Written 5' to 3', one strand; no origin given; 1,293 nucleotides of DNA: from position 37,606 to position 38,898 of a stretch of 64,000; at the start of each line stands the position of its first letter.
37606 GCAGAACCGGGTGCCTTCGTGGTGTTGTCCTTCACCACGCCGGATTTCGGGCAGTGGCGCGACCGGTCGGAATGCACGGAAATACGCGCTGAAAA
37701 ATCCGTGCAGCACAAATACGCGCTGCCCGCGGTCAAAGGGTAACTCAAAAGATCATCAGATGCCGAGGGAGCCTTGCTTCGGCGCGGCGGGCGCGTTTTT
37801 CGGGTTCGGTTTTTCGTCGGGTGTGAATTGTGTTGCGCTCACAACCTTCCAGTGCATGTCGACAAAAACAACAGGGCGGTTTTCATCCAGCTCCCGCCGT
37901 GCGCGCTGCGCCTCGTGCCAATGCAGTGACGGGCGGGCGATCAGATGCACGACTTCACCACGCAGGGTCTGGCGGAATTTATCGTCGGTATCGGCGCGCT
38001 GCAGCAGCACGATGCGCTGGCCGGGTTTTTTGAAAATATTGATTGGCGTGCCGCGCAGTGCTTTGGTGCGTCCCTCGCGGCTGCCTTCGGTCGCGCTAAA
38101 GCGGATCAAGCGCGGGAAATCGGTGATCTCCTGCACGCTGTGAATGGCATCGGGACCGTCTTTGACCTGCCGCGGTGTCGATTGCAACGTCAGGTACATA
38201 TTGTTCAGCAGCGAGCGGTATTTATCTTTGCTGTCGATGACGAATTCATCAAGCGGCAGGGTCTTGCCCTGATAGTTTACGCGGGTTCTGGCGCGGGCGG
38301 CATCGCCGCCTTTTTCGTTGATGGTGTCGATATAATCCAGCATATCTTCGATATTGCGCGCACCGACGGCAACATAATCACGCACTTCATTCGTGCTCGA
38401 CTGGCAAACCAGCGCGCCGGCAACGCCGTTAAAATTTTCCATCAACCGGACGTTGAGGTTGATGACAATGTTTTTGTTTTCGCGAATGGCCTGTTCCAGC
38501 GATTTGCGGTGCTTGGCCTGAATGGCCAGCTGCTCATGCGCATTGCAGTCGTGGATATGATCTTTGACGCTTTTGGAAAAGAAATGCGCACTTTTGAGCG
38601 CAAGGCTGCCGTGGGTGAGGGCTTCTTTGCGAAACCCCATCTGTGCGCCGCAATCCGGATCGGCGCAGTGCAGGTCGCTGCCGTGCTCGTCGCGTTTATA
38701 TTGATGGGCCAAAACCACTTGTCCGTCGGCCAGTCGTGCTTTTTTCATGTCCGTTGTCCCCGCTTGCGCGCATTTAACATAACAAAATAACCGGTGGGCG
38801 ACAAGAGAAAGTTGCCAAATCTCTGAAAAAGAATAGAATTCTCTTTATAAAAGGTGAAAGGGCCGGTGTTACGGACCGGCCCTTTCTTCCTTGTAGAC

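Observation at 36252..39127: About 2.9 kb accessory island inserted between sucB and lpdA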

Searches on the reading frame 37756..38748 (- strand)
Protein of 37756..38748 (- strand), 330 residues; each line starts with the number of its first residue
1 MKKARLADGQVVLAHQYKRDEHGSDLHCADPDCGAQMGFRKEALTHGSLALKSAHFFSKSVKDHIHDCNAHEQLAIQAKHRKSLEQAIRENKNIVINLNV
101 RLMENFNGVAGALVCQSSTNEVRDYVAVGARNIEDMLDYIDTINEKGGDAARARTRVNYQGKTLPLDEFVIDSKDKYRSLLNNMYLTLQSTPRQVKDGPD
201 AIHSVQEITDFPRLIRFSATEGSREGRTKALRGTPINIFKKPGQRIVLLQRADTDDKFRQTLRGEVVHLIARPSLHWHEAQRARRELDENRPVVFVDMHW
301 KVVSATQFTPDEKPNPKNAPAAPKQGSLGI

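Call 8: search_protein_families(library=pfam, proteins=[window:37756-38748:-], max_evalue=0.01)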
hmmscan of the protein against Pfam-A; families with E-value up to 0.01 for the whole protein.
window:37756-38748:- (330 aa): 1 family
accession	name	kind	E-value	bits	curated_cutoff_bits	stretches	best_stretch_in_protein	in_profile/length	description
PF04146.21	YTH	-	0.006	16.8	22.1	1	62-112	11-61/135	YT521-B-like domain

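Call 9: search_protein_families(library=padloc, proteins=[window:37756-38748:-], max_evalue=0.1)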
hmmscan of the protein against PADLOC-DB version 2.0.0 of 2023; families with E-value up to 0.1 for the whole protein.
window:37756-38748:- (330 aa): 0 families

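Call 10: search_protein_families(library=ncbifam, proteins=[window:37756-38748:-], max_evalue=0.1)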
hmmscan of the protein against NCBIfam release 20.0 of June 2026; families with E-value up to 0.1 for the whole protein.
window:37756-38748:- (330 aa): 0 families

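Call 14: find_homologous_proteins(query=window:37756-38748:-, max_evalue=0.001)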
Query window:37756-38748:- (330 aa): 41 proteins with E <= 0.001 among 1547 candidates.
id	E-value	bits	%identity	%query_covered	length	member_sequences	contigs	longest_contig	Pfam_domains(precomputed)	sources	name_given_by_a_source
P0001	1.8e-220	748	100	100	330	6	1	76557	-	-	-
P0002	3.3e-198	675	89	100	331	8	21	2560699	-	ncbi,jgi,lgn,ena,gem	-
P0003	3.4e-198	675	89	100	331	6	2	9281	-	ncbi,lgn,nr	ncbi:MAG: hypothetical protein H3C49_09720 [Alphaproteobacteria bacterium]|nr:hypothetical protein [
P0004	6.5e-196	668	89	100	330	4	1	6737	-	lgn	-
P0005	2.7e-191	653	87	100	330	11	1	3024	-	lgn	-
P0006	1.7e-187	640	87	100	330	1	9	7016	-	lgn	-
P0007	8.8e-183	625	83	100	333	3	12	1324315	-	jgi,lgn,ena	jgi:hypothetical protein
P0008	4.4e-182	622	83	100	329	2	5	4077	-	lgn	-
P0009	1.0e-166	572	76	100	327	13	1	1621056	-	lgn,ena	-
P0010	7.0e-160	549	74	98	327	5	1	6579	-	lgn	-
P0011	1.2e-159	549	73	100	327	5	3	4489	-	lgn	-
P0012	2.3e-149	515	70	100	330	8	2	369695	-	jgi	-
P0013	3.0e-133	462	73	86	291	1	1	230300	-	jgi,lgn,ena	-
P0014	7.4e-97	342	51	100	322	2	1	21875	-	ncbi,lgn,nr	ncbi:MAG: hypothetical protein EPN97_09535 [Alphaproteobacteria bacterium]|nr:MAG: hypothetical prot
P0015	8.2e-96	339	52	100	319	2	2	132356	-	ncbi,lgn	-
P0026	7.9e-91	322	50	95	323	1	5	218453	-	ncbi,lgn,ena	-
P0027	2.5e-89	318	50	100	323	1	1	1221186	-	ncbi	-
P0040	2.8e-79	285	45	99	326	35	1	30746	-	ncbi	-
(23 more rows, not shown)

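Call 15: search_solved_structures(query=window:37756-38748:-, max_evalue=1)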
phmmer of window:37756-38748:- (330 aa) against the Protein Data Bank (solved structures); distinct sequences matched with E-value up to 1: 0.

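Call 16: search_protein_families(library=phrogs, proteins=[window:37756-38748:-], max_evalue=0.1)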
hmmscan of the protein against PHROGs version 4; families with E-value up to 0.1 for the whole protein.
window:37756-38748:- (330 aa): 0 families

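Call 17: find_encoding_contigs(protein=P0002, flank=7000, max_places=2)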
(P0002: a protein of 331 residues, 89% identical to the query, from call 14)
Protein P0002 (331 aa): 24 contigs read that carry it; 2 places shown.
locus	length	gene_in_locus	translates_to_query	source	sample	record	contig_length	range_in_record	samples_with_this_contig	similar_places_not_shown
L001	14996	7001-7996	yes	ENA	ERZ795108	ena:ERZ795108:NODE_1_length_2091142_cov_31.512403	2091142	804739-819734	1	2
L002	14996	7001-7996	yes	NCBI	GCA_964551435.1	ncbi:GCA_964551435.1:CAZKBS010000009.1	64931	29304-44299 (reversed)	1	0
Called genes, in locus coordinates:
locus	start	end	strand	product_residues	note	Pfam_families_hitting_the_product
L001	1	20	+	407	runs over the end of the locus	PF01979:Amidohydro_1, PF07969:Amidohydro_3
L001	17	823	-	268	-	PF05013:FGase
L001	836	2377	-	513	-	PF00221:Lyase_aromatic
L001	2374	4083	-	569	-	PF17391:Urocanase_N, PF01175:Urocanase, PF17392:Urocanase_C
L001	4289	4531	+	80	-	-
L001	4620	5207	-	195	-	-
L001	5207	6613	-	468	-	PF00890:FAD_binding_2, PF01134:GIDA (weak), PF07992:Pyr_redox_2, PF12831:FAD_oxidored, PF13450:NAD_binding_8 (weak), PF13738:Pyr_redox_3, PF00070:Pyr_redox, PF02852:Pyr_redox_dim, +2 more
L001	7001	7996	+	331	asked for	-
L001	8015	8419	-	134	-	PF18478:PIN_10 (weak), PF18480:DUF5615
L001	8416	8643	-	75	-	PF04255:DUF433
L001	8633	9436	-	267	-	PF24096:DUF7379 (weak), PF00561:Abhydrolase_1 (weak), PF02089:Palm_thioest, PF05057:DUF676 (weak), PF12146:Hydrolase_4 (faint), PF12697:Abhydrolase_6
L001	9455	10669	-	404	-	PF00364:Biotin_lipoyl, PF02817:E3_binding, PF00198:2-oxoacid_dh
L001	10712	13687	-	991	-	PF16078:2-oxogl_dehyd_N, PF00676:E1_dh, PF02779:Transket_pyr, PF16870:OxoGdeHyase_C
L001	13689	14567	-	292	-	PF02629:CoA_binding, PF13607:Succ_CoA_lig, PF00549:Ligase_CoA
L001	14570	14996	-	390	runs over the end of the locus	PF08442:ATP-grasp_2, PF13549:ATP-grasp_5, PF24948:Citrate_synth_N, PF00549:Ligase_CoA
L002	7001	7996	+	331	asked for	-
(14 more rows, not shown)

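Call 18: find_encoding_contigs(protein=P0009, flank=7000, max_places=2)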
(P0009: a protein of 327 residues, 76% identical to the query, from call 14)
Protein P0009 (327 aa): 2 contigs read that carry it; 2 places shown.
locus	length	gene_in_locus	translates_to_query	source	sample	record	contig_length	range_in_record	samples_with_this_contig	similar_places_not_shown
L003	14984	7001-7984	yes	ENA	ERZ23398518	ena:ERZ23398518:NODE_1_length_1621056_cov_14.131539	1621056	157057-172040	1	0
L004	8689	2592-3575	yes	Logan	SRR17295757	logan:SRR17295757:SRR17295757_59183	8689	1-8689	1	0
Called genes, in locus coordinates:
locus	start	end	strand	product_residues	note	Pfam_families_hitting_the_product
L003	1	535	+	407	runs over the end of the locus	PF01979:Amidohydro_1, PF07969:Amidohydro_3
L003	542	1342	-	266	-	PF05013:FGase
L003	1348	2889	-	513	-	PF00221:Lyase_aromatic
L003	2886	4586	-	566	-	PF17391:Urocanase_N, PF01175:Urocanase, PF17392:Urocanase_C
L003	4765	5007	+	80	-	-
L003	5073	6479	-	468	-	PF00890:FAD_binding_2, PF01134:GIDA (faint), PF07992:Pyr_redox_2, PF12831:FAD_oxidored, PF13450:NAD_binding_8 (weak), PF13738:Pyr_redox_3, PF00070:Pyr_redox, PF02852:Pyr_redox_dim, +3 more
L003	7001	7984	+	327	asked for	-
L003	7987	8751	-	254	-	PF05057:DUF676 (weak), PF12146:Hydrolase_4, PF00561:Abhydrolase_1, PF02089:Palm_thioest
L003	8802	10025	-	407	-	PF00364:Biotin_lipoyl, PF02817:E3_binding, PF00198:2-oxoacid_dh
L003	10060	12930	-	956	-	PF16078:2-oxogl_dehyd_N, PF00676:E1_dh, PF02779:Transket_pyr, PF16870:OxoGdeHyase_C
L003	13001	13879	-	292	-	PF02629:CoA_binding, PF13607:Succ_CoA_lig, PF00549:Ligase_CoA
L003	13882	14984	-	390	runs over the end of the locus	PF08442:ATP-grasp_2, PF13549:ATP-grasp_5, PF24948:Citrate_synth_N, PF00549:Ligase_CoA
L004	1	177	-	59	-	?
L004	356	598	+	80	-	-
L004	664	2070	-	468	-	PF00890:FAD_binding_2, PF01134:GIDA (faint), PF07992:Pyr_redox_2, PF12831:FAD_oxidored, PF13450:NAD_binding_8 (weak), PF13738:Pyr_redox_3, PF00070:Pyr_redox, PF02852:Pyr_redox_dim, +3 more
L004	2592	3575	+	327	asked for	-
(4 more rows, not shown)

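Call 19: find_encoding_contigs(protein=P0027, flank=7000, max_places=2)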
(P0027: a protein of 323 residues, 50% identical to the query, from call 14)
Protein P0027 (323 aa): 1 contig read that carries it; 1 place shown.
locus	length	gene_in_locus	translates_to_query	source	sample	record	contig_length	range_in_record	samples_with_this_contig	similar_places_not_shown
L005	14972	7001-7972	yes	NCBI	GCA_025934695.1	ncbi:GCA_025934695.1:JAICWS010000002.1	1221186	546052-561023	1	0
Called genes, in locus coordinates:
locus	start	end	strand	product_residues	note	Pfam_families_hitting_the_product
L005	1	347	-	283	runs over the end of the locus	PF00165:HTH_AraC, PF12833:HTH_18, PF02870:Methyltransf_1N, PF01035:DNA_binding_1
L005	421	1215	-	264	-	PF05013:FGase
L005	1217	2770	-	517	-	PF00221:Lyase_aromatic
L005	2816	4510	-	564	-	PF17391:Urocanase_N, PF01175:Urocanase, PF17392:Urocanase_C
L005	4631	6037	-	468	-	PF00890:FAD_binding_2, PF01134:GIDA (weak), PF07992:Pyr_redox_2, PF12831:FAD_oxidored, PF13450:NAD_binding_8 (weak), PF13738:Pyr_redox_3 (weak), PF00070:Pyr_redox, PF02852:Pyr_redox_dim, +2 more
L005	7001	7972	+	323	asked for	-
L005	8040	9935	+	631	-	PF13424:TPR_12, PF14559:TPR_19, PF13414:TPR_11, PF13424:TPR_12, PF13432:TPR_16, PF14559:TPR_19, PF00515:TPR_1, PF13469:Sulfotransfer_3, +15 more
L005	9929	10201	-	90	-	PF13619:KTSC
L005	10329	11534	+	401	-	-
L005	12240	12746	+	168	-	PF13676:TIR_2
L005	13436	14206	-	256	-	PF12146:Hydrolase_4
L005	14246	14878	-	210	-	-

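Call 21: find_encoding_contigs(protein=P0012, flank=7000, max_places=1)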
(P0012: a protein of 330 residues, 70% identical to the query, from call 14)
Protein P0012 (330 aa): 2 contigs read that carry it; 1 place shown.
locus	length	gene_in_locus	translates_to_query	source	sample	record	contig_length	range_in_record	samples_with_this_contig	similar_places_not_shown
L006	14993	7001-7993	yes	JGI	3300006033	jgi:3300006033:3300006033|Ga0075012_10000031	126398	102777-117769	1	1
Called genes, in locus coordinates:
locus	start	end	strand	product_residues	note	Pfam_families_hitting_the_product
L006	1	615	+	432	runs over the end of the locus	PF16266:DUF4919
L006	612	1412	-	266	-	PF05013:FGase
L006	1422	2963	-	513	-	PF00221:Lyase_aromatic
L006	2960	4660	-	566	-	PF17391:Urocanase_N, PF01175:Urocanase, PF17392:Urocanase_C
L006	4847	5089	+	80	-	-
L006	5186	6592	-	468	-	PF00890:FAD_binding_2, PF01134:GIDA (weak), PF07992:Pyr_redox_2, PF12831:FAD_oxidored, PF13450:NAD_binding_8 (weak), PF13738:Pyr_redox_3, PF00070:Pyr_redox, PF02852:Pyr_redox_dim, +1 more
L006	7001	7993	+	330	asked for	-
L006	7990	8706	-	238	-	PF24096:DUF7379, PF05057:DUF676 (weak), PF12146:Hydrolase_4 (weak), PF00561:Abhydrolase_1, PF02089:Palm_thioest, PF12697:Abhydrolase_6 (weak)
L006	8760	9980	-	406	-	PF00364:Biotin_lipoyl, PF02817:E3_binding, PF00198:2-oxoacid_dh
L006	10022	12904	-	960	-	PF16078:2-oxogl_dehyd_N, PF00676:E1_dh, PF02779:Transket_pyr, PF16870:OxoGdeHyase_C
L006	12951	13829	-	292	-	PF02629:CoA_binding, PF13607:Succ_CoA_lig, PF00549:Ligase_CoA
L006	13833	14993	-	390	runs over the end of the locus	PF08442:ATP-grasp_2, PF13549:ATP-grasp_5, PF24948:Citrate_synth_N, PF00549:Ligase_CoA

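Call 22: find_encoding_contigs(protein=P0015, flank=7000, max_places=1)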
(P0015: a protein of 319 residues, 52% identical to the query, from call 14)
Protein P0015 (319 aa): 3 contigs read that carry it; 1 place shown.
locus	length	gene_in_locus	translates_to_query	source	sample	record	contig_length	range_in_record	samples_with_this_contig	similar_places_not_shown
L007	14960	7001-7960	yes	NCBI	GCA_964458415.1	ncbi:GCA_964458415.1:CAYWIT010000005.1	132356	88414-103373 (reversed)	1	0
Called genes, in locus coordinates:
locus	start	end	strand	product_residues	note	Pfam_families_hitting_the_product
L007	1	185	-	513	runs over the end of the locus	PF00221:Lyase_aromatic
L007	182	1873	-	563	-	PF17391:Urocanase_N, PF01175:Urocanase, PF17392:Urocanase_C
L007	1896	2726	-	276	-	PF04773:FecR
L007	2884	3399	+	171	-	-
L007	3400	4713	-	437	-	PF20573:DUF6782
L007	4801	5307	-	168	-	PF00293:NUDIX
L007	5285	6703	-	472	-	PF00890:FAD_binding_2, PF01134:GIDA (faint), PF01262:AlaDh_PNT_C (faint), PF07992:Pyr_redox_2, PF12831:FAD_oxidored, PF13450:NAD_binding_8 (weak), PF00070:Pyr_redox, PF02852:Pyr_redox_dim, +3 more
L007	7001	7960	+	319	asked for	-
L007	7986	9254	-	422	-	PF00364:Biotin_lipoyl, PF02817:E3_binding, PF00198:2-oxoacid_dh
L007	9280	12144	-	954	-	PF16078:2-oxogl_dehyd_N, PF00676:E1_dh, PF02779:Transket_pyr, PF16870:OxoGdeHyase_C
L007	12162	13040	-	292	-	PF02629:CoA_binding, PF13607:Succ_CoA_lig, PF00549:Ligase_CoA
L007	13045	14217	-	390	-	PF08442:ATP-grasp_2, PF13549:ATP-grasp_5, PF24948:Citrate_synth_N, PF00549:Ligase_CoA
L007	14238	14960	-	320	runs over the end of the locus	PF00056:Ldh_1_N, PF02866:Ldh_1_C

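Call 23: find_encoding_contigs(protein=P0040, flank=7000, max_places=1)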
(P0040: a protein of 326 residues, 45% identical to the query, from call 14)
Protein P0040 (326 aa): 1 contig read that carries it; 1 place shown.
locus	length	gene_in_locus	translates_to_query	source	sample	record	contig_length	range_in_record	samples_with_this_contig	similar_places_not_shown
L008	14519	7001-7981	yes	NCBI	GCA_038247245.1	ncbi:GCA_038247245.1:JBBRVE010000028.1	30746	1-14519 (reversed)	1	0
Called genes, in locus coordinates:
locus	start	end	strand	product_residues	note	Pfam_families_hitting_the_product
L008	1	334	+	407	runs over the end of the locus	PF01979:Amidohydro_1, PF07969:Amidohydro_3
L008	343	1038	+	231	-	-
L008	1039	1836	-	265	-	PF05013:FGase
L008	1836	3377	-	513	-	PF00221:Lyase_aromatic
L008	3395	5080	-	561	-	PF17391:Urocanase_N, PF01175:Urocanase, PF17392:Urocanase_C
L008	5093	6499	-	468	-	PF00890:FAD_binding_2, PF01134:GIDA (faint), PF07992:Pyr_redox_2, PF12831:FAD_oxidored, PF13450:NAD_binding_8 (weak), PF13738:Pyr_redox_3 (weak), PF00070:Pyr_redox, PF02852:Pyr_redox_dim, +2 more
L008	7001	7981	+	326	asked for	-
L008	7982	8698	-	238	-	PF00561:Abhydrolase_1 (faint), PF02089:Palm_thioest, PF12697:Abhydrolase_6 (weak)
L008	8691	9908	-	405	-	PF00364:Biotin_lipoyl, PF02817:E3_binding, PF00198:2-oxoacid_dh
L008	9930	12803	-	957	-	PF16078:2-oxogl_dehyd_N, PF00676:E1_dh, PF02779:Transket_pyr, PF16870:OxoGdeHyase_C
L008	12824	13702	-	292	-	PF02629:CoA_binding, PF13607:Succ_CoA_lig, PF00549:Ligase_CoA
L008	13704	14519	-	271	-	?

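Call 24: find_encoding_contigs(protein=P0026, flank=7000, max_places=1)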
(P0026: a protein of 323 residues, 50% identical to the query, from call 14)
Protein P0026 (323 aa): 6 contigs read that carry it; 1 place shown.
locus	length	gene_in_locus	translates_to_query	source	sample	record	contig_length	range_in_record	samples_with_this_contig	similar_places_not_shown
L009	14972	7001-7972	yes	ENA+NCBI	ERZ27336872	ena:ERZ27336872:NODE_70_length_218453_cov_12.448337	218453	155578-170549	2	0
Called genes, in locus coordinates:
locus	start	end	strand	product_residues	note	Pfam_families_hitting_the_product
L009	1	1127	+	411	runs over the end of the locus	PF16266:DUF4919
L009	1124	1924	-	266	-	PF05013:FGase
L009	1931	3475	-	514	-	PF00221:Lyase_aromatic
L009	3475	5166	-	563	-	PF17391:Urocanase_N, PF01175:Urocanase, PF17392:Urocanase_C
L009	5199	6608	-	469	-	PF00890:FAD_binding_2, PF01134:GIDA (faint), PF07992:Pyr_redox_2, PF12831:FAD_oxidored, PF13450:NAD_binding_8 (weak), PF13738:Pyr_redox_3 (weak), PF00070:Pyr_redox, PF02852:Pyr_redox_dim, +3 more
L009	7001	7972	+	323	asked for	-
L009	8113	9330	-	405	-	PF00364:Biotin_lipoyl, PF02817:E3_binding, PF00198:2-oxoacid_dh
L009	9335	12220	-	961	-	PF16078:2-oxogl_dehyd_N, PF00676:E1_dh, PF02779:Transket_pyr, PF16870:OxoGdeHyase_C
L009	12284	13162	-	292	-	PF02629:CoA_binding, PF13607:Succ_CoA_lig, PF00549:Ligase_CoA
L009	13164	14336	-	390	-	PF08442:ATP-grasp_2, PF13549:ATP-grasp_5, PF24948:Citrate_synth_N, PF00549:Ligase_CoA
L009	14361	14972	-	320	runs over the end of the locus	PF00056:Ldh_1_N, PF02866:Ldh_1_C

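Call 28: search_solved_structures(query=A1, max_evalue=10, show_alignments=2)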
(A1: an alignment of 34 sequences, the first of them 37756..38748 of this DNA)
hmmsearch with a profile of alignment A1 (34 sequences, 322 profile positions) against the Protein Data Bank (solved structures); distinct sequences matched with E-value up to 10: 0.

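Call 33: predict_structure(alignment_id=A1)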
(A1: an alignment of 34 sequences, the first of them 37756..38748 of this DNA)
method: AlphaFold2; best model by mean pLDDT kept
length: 330 residues; sequences in the alignment: 34
mean_pLDDT: 78.3   pTM: 0.65
mean pLDDT of the five models: 78.3, 76.6, 76.4, 73.2, 72.6
residues with pLDDT >= 90: 101; 70-90: 149; 50-70: 41; < 50: 39
segments of 3 or more residues with pLDDT < 50: 48-50, 72-78, 105-118, 318-325, 328-330
pLDDT, mean of each block of 10 residues (from residue 1): 84 85 88 86 55 77 71 49 80 85 47 45 79 88 92 90 91 94 89 67 69 92 75 90 92 83 82 91 91 94 83 53 46
secondary structure, 60 per line:
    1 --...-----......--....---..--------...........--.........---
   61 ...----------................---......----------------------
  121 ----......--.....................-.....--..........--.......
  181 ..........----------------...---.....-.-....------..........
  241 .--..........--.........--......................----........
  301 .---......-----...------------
elements in order: E3-5 E11-13 H19-22 E36-46 E49-57 H74-89 E93-98 E125-130 H133-153 E155-159 E162-165 H166-169 H174-190 E207-209 E213-217 H221-224 E231-241 E244-253 H256-264 E267-276 H277-288 E293-301 E308-310

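Call 37: fold_search(model_id=the predicted structure, library=pdb)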
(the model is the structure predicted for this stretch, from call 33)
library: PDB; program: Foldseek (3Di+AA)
matches with E <= 10: 561; with E <= 0.001: 0
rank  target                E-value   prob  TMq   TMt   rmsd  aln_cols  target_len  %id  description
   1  3iev_A                1.1e-01  0.08  0.12  0.12  16.4       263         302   12  Crystal Structure of ERA in Complex with MgGNP and the 3' End of 16S rRNA (released 2009-08-25)
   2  6k1y                  1.2e-01  0.23  0.14  0.24  10.4       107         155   11  Crystal structure of Rhodothermus marinus substrate-binding protein at pH 7.5 (released 2019-08-21)
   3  7c1o                  1.6e-01  0.08  0.12  0.12  16.5       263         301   12  Crystal structure of Aquifex aeolicus Era Y63A bound to GDP.AlF4- (released 2021-05-12)
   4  7zkh                  2.2e-01  0.04  0.10  0.12  17.5       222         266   12  C-Methyltransferase PsmD from Streptomyces griseofuscus with bound cofactor (crystal form 1) (released 2022-12-28)
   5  5nd4_C                2.3e-01  0.05  0.13  0.12  17.6       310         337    9  Microtubule-bound MKLP2 motor domain in the presence of ADP.AlFx (released 2017-10-04)
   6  4o0m_A                3.8e-01  0.08  0.14  0.10  17.8       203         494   13  Crystal structure of T. Elongatus BP-1 Clock Protein KaiC (released 2014-05-14)
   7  8zn6_D                3.8e-01  0.07  0.14  0.11  19.0       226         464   12  Crystal Structure of Designed Clock Protein KaiC (released 2025-04-16)
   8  6k1w                  4.0e-01  0.13  0.14  0.24  10.1       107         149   10  Crystal structure of Rhodothermus marinus substrate-binding protein at pH 5.5 (released 2019-08-21)
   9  8zn7_B                4.5e-01  0.06  0.12  0.09  17.1       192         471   12  Crystal Structure of Designed Clock Protein KaiC (released 2025-04-16)
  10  7qif                  5.1e-01  0.06  0.09  0.07  13.0       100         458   10  Crystal structure of SARS-CoV-2 NSP14 in complex with 7MeGpppG. (released 2022-02-02)
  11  5w8v_B                5.7e-01  0.09  0.12  0.18  12.9       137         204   12  HUMAN HGPRT in complex with [(2-[(guanin-9-yl)methyl]propane-1,3-diyl)bis(oxy)]bis(methylene)diphosphonic acid (released 2017-08-30)
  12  6bnj_C                6.1e-01  0.08  0.13  0.18  12.7       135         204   13  Human hypoxanthine guanine phosphoribosyltransferase in complex with [3R,4R]-4-guanin-9-yl-3-((R)-2-hydroxy-2-phosphon (released 2017-12-06)
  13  3k7u_C                6.5e-01  0.10  0.14  0.33   8.8       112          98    9  Structure of essential protein from Trypanosoma brucei (released 2010-11-17)
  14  9kzw_A                6.5e-01  0.06  0.09  0.09  16.8       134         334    9  structure of hZnT1 in apo state (released 2025-09-24)
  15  5slu                  6.5e-01  0.05  0.09  0.07  13.2       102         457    8  PanDDA analysis group deposition -- Crystal Structure of SARS-CoV-2 NSP14 in complex with Z1796014543 (released 2022-03-16)
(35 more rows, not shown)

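Call 40: search_protein_representatives(alignment_id=A1)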
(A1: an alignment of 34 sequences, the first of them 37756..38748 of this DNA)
Query: 34 sequences, 322 profile positions. Proteins with E-value up to 0.001 (for the whole library): 164; up to 1e-10: 82; up to 1e-30: 31. The best 150 are listed.
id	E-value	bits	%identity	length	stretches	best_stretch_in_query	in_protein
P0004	7.3e-150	514.6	-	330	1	1-319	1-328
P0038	2.4e-132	457.1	-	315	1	1-309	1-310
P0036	1.7e-125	434.5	-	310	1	1-308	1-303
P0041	2.7e-116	404.3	-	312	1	1-308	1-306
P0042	1.5e-103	362.5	-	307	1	1-303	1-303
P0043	3.6e-102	357.9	-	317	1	1-310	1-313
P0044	3.9e-101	354.5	-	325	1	1-311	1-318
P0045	1.3e-98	346.2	-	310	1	1-304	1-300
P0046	8.4e-97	340.3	-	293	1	25-307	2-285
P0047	1.5e-91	323.0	-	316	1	1-313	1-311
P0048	1.3e-83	296.9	-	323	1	1-309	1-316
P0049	1.6e-65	237.5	-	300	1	1-300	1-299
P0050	4.4e-64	232.8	-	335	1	1-314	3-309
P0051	4.7e-64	232.7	-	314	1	1-301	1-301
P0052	6.4e-61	222.4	-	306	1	1-317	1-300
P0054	6.1e-59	215.9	-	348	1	1-305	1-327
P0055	7.8e-49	182.7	-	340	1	9-319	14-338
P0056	1.7e-48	181.5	-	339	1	12-308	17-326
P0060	3.8e-37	144.2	-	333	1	12-306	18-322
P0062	5.3e-37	143.8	-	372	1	10-317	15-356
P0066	8.3e-32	126.7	-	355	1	11-309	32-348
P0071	2.7e-29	118.5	-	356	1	7-316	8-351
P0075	1.8e-25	105.9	-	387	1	4-303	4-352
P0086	9.1e-23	97.0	-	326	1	1-312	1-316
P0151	6.5e-08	48.2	-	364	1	17-320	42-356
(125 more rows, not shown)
